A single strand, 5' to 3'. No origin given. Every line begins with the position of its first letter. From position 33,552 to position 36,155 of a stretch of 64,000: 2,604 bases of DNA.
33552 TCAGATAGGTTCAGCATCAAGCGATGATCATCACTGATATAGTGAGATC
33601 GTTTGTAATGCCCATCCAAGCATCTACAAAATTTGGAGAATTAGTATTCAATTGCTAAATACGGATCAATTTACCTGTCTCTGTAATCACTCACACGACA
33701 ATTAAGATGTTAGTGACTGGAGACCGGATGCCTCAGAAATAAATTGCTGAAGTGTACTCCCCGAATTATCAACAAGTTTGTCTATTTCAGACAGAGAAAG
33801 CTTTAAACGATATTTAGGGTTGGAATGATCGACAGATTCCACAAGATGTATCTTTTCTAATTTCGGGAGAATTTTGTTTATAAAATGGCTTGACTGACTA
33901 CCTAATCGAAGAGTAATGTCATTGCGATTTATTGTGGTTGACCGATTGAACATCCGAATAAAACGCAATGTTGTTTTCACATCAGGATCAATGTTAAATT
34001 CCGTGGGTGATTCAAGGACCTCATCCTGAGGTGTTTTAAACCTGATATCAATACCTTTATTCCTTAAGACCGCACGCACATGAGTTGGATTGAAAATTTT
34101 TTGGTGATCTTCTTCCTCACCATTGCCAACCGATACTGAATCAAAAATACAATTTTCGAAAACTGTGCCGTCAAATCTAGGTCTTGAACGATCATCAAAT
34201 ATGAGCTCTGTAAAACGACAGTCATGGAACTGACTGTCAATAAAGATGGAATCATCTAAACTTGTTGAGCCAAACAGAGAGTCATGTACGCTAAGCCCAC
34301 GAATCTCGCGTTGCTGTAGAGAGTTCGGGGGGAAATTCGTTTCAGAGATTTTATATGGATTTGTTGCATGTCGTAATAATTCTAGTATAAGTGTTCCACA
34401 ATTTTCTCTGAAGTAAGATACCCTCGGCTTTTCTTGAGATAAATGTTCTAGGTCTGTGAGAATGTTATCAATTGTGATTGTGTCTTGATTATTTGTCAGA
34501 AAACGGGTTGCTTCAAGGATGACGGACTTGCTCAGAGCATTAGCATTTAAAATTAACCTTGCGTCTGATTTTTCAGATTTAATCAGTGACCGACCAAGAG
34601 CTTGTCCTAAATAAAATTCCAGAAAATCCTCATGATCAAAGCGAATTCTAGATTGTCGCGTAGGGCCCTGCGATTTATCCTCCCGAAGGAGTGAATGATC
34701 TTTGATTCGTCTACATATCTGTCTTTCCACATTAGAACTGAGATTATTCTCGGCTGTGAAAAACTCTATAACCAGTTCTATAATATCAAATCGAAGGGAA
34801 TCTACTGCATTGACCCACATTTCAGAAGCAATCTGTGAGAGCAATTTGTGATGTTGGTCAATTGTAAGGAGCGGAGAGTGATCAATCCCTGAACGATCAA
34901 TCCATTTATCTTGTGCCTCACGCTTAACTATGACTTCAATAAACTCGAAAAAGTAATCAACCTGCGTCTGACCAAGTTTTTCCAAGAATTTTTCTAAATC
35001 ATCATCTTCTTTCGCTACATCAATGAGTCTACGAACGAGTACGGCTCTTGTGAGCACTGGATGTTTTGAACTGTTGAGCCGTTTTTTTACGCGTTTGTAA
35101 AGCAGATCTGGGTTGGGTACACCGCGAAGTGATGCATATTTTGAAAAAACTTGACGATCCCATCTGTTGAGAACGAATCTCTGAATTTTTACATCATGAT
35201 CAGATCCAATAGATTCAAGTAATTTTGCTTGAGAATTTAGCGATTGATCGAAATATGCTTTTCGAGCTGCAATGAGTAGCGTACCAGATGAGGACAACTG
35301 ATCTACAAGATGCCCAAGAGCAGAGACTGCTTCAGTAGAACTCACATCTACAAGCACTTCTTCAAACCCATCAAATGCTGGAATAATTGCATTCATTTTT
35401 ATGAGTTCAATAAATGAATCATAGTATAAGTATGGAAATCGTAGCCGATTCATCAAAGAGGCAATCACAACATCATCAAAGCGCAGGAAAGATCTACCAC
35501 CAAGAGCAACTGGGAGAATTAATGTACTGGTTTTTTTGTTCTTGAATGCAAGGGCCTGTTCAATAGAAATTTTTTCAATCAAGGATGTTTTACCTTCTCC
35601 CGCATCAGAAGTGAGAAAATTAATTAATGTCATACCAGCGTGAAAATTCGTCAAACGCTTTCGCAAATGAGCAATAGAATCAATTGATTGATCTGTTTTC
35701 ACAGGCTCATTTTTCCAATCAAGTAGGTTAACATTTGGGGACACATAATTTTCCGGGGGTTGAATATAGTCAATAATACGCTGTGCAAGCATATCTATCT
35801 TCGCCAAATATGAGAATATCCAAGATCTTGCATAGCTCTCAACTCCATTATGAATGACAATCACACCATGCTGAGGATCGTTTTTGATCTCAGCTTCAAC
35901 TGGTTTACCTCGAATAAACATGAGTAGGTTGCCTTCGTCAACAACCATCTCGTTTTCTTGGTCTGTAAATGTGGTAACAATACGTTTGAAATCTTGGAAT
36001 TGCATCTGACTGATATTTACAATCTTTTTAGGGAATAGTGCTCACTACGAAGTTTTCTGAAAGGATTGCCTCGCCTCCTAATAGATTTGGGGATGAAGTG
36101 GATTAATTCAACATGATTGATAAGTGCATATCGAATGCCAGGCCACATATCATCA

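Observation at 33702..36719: NYN-nuclease + NACHT-like/pentapeptide NTPase cassette: candidate uncharacterised defence (abortive-infection-type) system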

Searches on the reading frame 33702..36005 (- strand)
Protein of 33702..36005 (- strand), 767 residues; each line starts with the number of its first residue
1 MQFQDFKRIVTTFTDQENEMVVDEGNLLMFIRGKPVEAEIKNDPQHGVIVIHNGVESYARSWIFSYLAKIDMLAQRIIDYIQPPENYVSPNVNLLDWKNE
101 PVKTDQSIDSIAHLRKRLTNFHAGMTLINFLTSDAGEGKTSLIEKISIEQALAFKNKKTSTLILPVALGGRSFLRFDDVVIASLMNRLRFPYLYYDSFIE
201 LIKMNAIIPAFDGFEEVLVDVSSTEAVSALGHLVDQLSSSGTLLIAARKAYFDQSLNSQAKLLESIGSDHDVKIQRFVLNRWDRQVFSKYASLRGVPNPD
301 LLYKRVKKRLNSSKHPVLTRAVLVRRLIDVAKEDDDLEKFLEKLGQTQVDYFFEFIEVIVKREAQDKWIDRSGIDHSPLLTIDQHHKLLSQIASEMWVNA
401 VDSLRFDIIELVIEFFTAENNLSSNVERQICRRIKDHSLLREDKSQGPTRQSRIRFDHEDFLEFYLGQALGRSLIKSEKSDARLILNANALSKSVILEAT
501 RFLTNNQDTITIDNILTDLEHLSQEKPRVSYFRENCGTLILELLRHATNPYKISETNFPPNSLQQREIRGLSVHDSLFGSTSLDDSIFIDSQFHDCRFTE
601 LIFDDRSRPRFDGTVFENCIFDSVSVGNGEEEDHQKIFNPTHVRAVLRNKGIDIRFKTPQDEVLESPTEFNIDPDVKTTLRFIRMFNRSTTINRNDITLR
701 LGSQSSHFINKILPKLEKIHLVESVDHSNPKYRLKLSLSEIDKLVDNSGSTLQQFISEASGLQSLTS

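Call 4: search_protein_families(library=pfam, proteins=[window:33702-36005:-], max_evalue=1)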
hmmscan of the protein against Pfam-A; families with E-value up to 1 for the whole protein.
window:33702-36005:- (767 aa): 5 families
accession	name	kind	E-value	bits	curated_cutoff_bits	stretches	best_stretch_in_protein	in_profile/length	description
PF16239.10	DUF4898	-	0.0096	16.4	25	1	682-738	3-59/82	Domain of unknown function (DUF4898)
PF13576.12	Pentapeptide_3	-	0.02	15.6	27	1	578-600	23-46/48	Pentapeptide repeats (9 copies)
PF23894.2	LD_SV2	-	0.024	15.4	29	1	558-621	27-92/92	SV2A/B/C luminal domain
PF13387.12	Lnb_N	-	0.042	13.9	22.2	1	511-551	116-155/175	Lnb N-terminal periplasmic domain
PF13599.13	Pentapeptide_4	-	0.066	13.7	38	1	554-603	14-63/78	Pentapeptide repeat region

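Call 5: search_protein_families(library=padloc, proteins=[window:33702-36005:-], max_evalue=1)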
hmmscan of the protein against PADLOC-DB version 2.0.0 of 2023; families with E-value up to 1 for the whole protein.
window:33702-36005:- (767 aa): 0 families

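Call 7: search_protein_families(library=ncbifam, proteins=[window:33702-36005:-], max_evalue=10)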
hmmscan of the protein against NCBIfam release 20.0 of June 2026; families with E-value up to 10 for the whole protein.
window:33702-36005:- (767 aa): 3 families
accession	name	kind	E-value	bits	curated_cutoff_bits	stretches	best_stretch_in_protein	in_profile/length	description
NF051894.1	anti_phage_HalA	equivalog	0.001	18.3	250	1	550-631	50-129/338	anti-phage Hailong system effector protein HalA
NF009901.0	PRK13364.1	subfamily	0.087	11.9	290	1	464-546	163-243/279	class III extradiol dioxygenase family protein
NF005380.0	PRK06923.1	equivalog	0.19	10.9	486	1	290-382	112-200/399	isochorismate synthase DhbC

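Call 8: search_solved_structures(query=window:33702-36005:-, max_evalue=10)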
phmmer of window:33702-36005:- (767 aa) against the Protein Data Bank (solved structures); distinct sequences matched with E-value up to 10: 5.
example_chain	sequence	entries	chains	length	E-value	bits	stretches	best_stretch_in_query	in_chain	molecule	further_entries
5jmc_B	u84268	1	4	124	0.071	14.6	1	569-621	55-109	Synaptic vesicle glycoprotein 2C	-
4jra_C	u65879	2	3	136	0.12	13.8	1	569-622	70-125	Synaptic vesicle glycoprotein 2C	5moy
5jlv_C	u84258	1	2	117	0.13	13.7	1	569-621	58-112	Synaptic vesicle glycoprotein 2C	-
6es1_B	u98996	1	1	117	0.16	13.4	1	569-621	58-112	Synaptic vesicle glycoprotein 2C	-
2vd3_A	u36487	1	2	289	1.1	10.7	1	199-293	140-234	ATP PHOSPHORIBOSYLTRANSFERASE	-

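Call 9: find_homologous_proteins(query=window:33702-36005:-, max_evalue=0.001)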
Query window:33702-36005:- (767 aa): 1062 proteins with E <= 0.001 among 8000 candidates; the best 120 are listed.
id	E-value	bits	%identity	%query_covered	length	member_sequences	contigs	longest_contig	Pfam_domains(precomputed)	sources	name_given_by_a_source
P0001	0.0e+0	1702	100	100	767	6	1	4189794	-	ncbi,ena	-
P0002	0.0e+0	1498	89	100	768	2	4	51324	-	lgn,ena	-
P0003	0.0e+0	1491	88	100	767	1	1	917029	-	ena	-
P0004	0.0e+0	1374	80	100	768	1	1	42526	-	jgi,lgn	-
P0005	0.0e+0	1157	69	100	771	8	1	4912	-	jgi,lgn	-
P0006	0.0e+0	1033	63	99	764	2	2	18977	-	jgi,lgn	-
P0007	6.0e-286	969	60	99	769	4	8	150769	-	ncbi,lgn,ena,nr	ncbi:MAG: hypothetical protein OXE59_11035 [Bacteroidetes bacterium]|nr:hypothetical protein [Bacter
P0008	2.6e-285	966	59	99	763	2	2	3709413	-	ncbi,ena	-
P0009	5.1e-279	946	57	99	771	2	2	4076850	-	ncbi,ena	-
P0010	8.2e-273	925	57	99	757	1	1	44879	-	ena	-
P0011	5.6e-249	846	53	99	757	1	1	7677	-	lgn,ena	-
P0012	6.0e-249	846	54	99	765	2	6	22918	-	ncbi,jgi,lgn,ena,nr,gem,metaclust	ncbi:MAG: hypothetical protein OXD43_11430 [Bacteroidetes bacterium]|nr:hypothetical protein [Bacter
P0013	6.2e-249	846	54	99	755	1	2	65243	-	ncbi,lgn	-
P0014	3.3e-247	841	54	99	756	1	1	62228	-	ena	-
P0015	3.6e-244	830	54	99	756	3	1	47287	-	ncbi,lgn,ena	-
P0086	1.0e-167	578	40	99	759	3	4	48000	-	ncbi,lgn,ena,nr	ncbi:MAG: hypothetical protein F4Z65_13075 [Acidobacteria bacterium]|nr:hypothetical protein [Acidob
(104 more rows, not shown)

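Call 11: find_encoding_contigs(protein=P0001, flank=10000, max_places=3)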
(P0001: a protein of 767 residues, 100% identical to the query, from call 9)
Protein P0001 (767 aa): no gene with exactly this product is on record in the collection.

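Call 12: find_encoding_contigs(protein=P0002, flank=10000, max_places=2)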
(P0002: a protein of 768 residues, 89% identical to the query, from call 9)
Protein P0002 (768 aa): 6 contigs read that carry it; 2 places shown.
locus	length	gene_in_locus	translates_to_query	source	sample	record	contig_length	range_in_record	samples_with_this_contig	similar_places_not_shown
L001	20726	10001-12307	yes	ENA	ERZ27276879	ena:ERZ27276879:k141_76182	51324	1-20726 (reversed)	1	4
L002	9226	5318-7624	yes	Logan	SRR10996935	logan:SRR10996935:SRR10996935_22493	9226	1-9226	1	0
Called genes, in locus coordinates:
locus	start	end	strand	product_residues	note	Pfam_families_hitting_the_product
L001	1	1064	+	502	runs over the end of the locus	PF00041:fn3, PF00754:F5_F8_type_C (faint), PF14292:SusE (faint), PF16656:Pur_ac_phosph_N (faint), PF22633:F5_F8_type_C_2 (faint), PF00041:fn3, PF25788:Ig_Rha78A_N (weak), PF00041:fn3, +5 more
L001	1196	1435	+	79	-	-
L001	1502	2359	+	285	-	PF16656:Pur_ac_phosph_N (faint), PF00041:fn3, PF05345:He_PIG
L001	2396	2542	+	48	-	-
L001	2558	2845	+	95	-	-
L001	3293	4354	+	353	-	PF01118:Semialdhyde_dh, PF02774:Semialdhyde_dhC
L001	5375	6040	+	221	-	-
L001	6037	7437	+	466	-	PF03968:LptD_N (faint), PF13100:OstA_2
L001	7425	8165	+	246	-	PF00005:ABC_tran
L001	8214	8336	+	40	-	PF18152:DAHP_snth_FXD (weak)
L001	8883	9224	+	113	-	PF00793:DAHP_synth_1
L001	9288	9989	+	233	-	-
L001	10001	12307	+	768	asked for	-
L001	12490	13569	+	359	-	PF03462:PCRF, PF00472:RF-1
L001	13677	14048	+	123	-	PF01250:Ribosomal_S6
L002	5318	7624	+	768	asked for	-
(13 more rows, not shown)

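Call 13: find_encoding_contigs(protein=P0008, flank=10000, max_places=2)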
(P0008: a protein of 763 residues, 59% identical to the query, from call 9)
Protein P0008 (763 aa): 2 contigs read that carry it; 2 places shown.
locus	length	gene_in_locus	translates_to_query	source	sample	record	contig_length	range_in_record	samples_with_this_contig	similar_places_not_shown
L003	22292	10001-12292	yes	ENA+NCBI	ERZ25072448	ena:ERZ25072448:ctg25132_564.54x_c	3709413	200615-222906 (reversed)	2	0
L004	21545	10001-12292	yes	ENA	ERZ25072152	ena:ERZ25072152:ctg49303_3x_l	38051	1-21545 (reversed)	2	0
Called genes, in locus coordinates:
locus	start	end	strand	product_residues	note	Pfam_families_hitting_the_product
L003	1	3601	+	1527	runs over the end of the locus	PF05359:DUF748, PF27051:TamB_N, PF04357:TamB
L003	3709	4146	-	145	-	-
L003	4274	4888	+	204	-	PF00730:HhH-GPD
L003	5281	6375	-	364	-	PF04055:Radical_SAM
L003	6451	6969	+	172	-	-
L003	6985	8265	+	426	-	PF09861:Lar_N, PF21113:LarA_C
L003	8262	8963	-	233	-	PF00657:Lipase_GDSL, PF04311:DUF459, PF13472:Lipase_GDSL_2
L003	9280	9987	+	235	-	-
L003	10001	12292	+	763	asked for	-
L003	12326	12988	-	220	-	PF13358:DDE_3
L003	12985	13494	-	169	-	PF13384:HTH_23 (faint), PF13551:HTH_29, PF13565:HTH_32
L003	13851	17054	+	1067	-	PF07635:PSCyt1, PF07583:PSCyt2, PF13385:Laminin_G_3, PF07587:PSD1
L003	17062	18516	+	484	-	PF07394:DUF1501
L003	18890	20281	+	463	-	PF00884:Sulfatase, PF16347:SGSH_C (weak)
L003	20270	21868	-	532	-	PF10079:Rossmann-like_BshC, PF24850:CC_BshC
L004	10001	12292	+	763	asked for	-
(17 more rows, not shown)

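Call 14: find_encoding_contigs(protein=P0086, flank=10000, max_places=2)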
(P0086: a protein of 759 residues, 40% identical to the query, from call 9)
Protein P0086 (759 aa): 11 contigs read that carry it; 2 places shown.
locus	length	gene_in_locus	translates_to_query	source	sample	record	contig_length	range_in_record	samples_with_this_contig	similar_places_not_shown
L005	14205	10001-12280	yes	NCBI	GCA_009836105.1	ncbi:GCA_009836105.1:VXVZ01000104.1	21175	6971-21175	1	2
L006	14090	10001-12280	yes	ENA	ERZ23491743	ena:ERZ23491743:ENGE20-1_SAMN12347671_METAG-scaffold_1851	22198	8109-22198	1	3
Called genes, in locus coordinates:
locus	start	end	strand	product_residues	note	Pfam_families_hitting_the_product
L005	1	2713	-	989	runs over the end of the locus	PF06634:DUF1156, PF01170:UPF0020 (faint)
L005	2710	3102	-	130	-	PF05168:HEPN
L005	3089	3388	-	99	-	-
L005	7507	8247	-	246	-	-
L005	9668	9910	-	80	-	-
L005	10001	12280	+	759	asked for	-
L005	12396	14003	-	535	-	PF13181:TPR_8 (faint)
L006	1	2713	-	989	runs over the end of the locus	PF06634:DUF1156, PF01170:UPF0020 (faint)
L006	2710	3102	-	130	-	PF05168:HEPN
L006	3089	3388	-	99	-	-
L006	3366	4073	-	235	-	PF13020:NOV_C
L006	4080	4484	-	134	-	-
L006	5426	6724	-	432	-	PF00176:SNF2-rel_dom, PF04851:ResIII, PF00270:DEAD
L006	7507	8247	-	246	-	-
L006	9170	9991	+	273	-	PF01936:NYN (faint)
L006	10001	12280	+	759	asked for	-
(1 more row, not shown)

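Call 18: search_solved_structures(query=A1, max_evalue=10, show_alignments=2)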
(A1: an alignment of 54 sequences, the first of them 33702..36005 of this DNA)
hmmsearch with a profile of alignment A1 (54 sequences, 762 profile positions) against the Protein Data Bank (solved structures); distinct sequences matched with E-value up to 10: 23.
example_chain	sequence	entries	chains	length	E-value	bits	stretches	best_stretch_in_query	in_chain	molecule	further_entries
2xt4_A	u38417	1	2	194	9.4e-06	27.3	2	554-619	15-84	MCBG-LIKE PROTEIN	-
2xt2_A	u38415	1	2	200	1.4e-05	26.6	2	554-616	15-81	MCBG-LIKE PROTEIN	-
2bm4_A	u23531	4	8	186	6.3e-05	24.5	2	533-594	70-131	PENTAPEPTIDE REPEAT FAMILY PROTEIN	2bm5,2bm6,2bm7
6es1_B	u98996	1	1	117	0.0064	17.9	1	550-616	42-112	Synaptic vesicle glycoprotein 2C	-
4jra_C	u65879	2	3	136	0.0087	17.4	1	550-616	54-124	Synaptic vesicle glycoprotein 2C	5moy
5jlv_C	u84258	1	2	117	0.0089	17.4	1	550-616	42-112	Synaptic vesicle glycoprotein 2C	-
9nyi_A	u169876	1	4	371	0.012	17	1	567-635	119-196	Structure of HalA in complex with oligodeoxyadenylate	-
6zt4_A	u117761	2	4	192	0.014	16.8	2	553-622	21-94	Pentapeptide repeat protein MfpA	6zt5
5jmc_B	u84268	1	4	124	0.033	15.5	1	549-616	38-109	Synaptic vesicle glycoprotein 2C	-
3pss_A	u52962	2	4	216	0.061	14.6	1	574-612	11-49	Qnr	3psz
2xtx_A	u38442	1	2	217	0.19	13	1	561-619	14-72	QNRB1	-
2xty_A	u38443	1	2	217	0.24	12.7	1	561-619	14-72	QNRB1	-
2xtw_A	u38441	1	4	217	0.32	12.3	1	561-619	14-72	QNRB1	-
7uia_C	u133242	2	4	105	0.41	11.9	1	550-621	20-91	SV2Ac | SV2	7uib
3sqv_A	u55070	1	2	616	0.57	11.4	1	559-626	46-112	secreted effector protein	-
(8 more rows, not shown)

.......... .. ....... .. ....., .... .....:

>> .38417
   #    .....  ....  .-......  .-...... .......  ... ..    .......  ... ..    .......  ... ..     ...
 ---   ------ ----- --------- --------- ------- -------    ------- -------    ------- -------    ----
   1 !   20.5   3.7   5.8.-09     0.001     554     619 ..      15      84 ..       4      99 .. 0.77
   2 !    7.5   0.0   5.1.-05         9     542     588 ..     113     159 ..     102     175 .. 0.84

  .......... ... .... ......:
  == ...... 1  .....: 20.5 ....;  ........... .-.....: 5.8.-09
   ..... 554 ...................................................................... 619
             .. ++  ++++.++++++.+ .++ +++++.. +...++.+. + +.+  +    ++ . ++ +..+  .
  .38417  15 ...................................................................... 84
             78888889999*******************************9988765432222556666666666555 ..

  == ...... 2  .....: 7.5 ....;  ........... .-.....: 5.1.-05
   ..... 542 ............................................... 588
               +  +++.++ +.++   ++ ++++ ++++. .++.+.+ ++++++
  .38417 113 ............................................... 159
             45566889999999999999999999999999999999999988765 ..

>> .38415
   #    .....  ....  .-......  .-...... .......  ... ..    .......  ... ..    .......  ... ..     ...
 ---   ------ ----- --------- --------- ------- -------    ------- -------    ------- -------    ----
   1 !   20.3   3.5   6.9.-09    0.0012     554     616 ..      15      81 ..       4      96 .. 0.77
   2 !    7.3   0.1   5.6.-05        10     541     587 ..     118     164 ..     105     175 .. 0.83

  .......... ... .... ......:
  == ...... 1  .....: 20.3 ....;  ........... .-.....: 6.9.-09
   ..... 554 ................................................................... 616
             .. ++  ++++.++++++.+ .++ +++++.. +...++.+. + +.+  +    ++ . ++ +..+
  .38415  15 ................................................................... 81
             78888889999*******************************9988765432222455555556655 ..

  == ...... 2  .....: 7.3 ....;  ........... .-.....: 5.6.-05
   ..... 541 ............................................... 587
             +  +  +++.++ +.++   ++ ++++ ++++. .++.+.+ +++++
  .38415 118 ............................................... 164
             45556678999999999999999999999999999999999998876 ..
